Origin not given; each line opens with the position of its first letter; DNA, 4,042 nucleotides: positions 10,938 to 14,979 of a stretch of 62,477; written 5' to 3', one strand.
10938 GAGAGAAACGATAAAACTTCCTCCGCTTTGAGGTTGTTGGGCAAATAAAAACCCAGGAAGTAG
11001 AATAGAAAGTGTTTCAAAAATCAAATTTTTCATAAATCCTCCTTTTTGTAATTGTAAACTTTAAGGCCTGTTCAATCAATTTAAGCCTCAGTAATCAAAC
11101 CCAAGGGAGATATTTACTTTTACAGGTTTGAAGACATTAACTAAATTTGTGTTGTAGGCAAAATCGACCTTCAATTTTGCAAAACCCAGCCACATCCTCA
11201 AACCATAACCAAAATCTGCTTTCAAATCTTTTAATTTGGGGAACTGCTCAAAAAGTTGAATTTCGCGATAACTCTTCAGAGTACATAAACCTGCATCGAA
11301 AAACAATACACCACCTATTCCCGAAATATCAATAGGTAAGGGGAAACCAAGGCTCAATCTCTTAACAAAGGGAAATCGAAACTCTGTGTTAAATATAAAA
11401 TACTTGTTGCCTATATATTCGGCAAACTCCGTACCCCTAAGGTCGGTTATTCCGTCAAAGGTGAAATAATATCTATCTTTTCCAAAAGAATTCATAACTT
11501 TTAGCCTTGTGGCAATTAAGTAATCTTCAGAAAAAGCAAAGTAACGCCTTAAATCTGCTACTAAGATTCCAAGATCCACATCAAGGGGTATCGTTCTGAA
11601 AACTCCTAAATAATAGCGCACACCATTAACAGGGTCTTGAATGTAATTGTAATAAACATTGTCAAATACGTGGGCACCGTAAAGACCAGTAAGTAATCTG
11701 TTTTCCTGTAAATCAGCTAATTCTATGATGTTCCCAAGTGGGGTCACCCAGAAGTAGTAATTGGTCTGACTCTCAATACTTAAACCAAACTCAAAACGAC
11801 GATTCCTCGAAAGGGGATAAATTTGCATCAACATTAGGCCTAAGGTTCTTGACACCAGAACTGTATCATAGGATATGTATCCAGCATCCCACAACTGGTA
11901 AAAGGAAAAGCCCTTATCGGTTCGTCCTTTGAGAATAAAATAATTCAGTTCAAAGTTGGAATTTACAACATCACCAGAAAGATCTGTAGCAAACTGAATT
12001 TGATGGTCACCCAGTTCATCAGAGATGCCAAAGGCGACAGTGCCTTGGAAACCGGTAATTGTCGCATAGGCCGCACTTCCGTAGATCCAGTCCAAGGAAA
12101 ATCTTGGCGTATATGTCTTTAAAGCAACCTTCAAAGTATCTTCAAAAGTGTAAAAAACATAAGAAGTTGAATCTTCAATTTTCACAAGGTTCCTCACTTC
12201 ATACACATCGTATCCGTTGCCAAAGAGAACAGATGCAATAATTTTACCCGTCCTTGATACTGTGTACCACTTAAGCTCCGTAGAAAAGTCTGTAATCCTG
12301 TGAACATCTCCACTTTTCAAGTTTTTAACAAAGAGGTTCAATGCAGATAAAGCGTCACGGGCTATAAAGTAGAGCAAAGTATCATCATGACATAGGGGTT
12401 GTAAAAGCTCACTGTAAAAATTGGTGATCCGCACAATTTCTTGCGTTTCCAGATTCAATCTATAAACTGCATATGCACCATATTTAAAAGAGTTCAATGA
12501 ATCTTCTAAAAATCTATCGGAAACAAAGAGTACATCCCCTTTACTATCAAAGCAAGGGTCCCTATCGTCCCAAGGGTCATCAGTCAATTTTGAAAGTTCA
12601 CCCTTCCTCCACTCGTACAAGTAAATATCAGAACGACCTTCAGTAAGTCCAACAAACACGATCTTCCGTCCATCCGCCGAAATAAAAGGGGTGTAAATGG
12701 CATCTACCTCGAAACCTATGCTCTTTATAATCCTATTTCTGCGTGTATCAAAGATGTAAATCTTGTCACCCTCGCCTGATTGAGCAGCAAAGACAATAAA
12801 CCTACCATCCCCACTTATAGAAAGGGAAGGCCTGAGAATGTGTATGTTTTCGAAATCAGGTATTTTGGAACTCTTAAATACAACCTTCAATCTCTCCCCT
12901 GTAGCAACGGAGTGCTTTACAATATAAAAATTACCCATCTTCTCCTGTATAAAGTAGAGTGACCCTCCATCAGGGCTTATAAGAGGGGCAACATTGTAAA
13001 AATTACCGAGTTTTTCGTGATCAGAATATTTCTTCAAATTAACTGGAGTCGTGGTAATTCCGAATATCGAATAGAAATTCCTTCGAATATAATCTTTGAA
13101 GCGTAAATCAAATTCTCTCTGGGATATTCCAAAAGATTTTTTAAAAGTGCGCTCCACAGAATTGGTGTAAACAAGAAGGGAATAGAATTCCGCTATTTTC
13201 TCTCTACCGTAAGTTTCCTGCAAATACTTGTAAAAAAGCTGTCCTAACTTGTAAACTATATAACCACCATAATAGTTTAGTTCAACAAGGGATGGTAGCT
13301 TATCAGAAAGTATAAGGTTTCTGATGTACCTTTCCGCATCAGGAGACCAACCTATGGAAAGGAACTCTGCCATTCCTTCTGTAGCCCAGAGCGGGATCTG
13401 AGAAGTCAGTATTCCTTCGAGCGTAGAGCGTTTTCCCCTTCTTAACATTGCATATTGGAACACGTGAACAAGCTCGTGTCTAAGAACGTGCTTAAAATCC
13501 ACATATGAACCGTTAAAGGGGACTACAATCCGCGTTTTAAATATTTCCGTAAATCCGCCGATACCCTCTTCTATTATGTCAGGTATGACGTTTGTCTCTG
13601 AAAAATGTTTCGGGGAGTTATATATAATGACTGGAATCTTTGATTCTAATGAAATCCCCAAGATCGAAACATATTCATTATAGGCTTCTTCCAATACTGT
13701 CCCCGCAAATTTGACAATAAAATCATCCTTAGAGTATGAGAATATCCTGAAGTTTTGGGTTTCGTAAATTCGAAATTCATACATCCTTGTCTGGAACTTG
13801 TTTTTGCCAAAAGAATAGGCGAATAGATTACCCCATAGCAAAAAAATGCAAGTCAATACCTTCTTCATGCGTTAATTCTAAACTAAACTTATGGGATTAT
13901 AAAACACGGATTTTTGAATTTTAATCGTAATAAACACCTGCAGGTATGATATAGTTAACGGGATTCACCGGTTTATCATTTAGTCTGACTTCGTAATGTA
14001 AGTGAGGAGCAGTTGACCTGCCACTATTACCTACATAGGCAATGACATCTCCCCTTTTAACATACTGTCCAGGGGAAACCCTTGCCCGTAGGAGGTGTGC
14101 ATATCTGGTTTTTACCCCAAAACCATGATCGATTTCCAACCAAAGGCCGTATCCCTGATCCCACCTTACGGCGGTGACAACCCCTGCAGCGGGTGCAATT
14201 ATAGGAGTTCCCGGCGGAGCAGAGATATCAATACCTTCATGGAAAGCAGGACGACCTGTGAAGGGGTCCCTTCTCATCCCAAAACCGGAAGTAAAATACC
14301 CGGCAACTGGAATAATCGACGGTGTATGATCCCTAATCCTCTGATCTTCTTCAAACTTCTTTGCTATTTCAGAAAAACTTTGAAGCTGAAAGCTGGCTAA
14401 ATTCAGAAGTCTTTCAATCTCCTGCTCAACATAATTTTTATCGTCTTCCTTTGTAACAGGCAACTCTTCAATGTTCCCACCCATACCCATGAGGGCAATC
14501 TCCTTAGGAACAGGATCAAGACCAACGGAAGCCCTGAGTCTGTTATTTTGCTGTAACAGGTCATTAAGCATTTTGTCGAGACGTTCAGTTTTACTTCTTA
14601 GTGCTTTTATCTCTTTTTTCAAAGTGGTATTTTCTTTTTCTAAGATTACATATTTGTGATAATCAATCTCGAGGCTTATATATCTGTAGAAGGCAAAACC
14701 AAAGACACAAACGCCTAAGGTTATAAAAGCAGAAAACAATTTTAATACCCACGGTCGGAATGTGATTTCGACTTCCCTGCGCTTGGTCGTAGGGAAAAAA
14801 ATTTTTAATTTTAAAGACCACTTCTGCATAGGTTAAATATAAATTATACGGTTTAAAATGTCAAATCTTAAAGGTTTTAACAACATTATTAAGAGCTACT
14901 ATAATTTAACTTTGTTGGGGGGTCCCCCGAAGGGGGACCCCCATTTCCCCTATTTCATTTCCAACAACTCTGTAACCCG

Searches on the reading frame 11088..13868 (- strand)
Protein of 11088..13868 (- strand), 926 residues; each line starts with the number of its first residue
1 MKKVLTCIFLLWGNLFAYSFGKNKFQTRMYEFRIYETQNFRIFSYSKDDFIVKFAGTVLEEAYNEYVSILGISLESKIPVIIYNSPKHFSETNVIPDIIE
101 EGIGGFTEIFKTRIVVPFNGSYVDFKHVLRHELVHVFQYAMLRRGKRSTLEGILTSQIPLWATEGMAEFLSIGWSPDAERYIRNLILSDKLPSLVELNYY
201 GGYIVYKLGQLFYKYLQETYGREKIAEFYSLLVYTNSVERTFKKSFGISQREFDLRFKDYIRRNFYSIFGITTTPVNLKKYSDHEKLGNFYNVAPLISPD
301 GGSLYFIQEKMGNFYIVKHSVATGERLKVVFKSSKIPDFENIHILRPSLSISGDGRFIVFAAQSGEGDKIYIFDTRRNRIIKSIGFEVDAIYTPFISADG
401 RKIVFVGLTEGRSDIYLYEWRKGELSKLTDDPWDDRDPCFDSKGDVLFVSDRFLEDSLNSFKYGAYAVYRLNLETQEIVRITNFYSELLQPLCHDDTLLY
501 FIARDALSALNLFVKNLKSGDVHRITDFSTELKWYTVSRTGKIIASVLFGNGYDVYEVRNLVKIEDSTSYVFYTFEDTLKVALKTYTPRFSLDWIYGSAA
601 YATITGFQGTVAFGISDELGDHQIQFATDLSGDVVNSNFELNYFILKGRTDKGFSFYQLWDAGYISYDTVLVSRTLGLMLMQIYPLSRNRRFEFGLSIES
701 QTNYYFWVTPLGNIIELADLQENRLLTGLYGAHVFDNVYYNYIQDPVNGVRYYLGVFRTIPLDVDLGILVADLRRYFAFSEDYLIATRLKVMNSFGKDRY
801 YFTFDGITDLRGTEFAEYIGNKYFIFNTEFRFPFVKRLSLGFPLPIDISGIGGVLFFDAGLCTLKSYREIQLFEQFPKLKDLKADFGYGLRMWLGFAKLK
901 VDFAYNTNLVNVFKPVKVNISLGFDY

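Call 55: search_protein_families(library=pfam, proteins=[window:11088-13868:-], max_evalue=0.00001)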
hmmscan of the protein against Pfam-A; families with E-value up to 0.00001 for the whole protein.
window:11088-13868:- (926 aa): 2 families
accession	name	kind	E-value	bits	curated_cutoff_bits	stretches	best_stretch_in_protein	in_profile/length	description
PF01103.29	Omp85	-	6.8e-08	32.8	24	1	636-908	23-307/325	Omp85 superfamily domain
PF07676.18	PD40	-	2.6e-07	30.8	20.9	0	392-416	12-37/38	WD40-like Beta Propeller Repeat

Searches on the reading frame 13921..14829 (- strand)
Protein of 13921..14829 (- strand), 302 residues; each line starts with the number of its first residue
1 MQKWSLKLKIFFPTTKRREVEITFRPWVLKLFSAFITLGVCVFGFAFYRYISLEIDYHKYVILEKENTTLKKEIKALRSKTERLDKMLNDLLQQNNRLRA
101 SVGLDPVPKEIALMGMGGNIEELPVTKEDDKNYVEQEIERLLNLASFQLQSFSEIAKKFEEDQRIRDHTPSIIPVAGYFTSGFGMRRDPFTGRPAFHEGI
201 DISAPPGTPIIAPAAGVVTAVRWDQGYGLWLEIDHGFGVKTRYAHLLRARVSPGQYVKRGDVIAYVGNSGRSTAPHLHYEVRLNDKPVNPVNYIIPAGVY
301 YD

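Call 55: search_protein_families(library=pfam, proteins=[window:13921-14829:-], max_evalue=0.00001)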
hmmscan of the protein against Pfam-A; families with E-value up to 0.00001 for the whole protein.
window:13921-14829:- (302 aa): 1 family
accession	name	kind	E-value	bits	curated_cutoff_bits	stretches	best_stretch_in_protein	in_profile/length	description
PF01551.29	Peptidase_M23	-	4.5e-35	120.2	28.7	1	196-290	2-96/96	Peptidase family M23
